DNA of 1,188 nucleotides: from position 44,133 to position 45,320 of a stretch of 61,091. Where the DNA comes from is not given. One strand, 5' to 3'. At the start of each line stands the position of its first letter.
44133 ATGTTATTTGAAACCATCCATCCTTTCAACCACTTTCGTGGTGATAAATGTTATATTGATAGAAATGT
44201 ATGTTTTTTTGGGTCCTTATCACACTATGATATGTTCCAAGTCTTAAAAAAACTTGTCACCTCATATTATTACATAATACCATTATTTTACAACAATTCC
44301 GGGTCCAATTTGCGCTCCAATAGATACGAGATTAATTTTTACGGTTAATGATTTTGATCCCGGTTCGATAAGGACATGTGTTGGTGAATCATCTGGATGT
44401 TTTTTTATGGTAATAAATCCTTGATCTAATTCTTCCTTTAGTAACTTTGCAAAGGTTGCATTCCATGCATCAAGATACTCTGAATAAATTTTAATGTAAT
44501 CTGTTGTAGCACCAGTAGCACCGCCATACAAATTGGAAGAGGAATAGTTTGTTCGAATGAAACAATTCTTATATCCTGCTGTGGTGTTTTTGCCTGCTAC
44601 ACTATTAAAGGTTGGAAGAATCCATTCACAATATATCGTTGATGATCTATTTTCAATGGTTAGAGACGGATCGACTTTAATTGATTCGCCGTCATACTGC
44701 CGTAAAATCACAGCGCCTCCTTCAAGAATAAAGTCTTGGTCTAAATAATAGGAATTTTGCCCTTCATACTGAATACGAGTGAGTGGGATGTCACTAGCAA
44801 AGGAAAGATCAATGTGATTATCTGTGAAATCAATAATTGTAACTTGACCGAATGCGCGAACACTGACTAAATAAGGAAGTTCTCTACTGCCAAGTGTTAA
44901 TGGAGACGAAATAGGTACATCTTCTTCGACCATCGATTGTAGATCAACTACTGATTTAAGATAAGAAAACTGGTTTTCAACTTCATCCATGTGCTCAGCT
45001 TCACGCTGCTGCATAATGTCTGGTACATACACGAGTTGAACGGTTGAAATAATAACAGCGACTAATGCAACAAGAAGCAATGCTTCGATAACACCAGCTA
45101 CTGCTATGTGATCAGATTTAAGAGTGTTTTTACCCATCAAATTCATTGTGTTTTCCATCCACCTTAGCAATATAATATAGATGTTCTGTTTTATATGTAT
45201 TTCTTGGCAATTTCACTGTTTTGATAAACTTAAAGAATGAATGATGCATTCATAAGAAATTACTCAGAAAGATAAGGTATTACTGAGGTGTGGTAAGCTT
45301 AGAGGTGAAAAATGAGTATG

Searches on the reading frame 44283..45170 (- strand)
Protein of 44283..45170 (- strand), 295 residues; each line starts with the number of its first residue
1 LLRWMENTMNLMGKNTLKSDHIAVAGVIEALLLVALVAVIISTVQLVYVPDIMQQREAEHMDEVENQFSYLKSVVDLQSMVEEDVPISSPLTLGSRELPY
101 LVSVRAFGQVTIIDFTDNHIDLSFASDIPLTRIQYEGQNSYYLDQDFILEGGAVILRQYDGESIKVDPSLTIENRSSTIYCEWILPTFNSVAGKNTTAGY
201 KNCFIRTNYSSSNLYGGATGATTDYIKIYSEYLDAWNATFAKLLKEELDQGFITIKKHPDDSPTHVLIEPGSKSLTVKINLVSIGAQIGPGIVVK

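Call 62: search_protein_families(library=pfam, proteins=[window:44283-45170:-], max_evalue=0.001)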
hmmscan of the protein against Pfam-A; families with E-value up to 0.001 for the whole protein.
window:44283-45170:- (295 aa): 1 family
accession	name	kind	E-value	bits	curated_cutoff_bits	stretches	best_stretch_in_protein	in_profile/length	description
PF23960.2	DUF7289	-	0.00019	21.5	27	1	23-248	2-206/238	Family of unknown function (DUF7289)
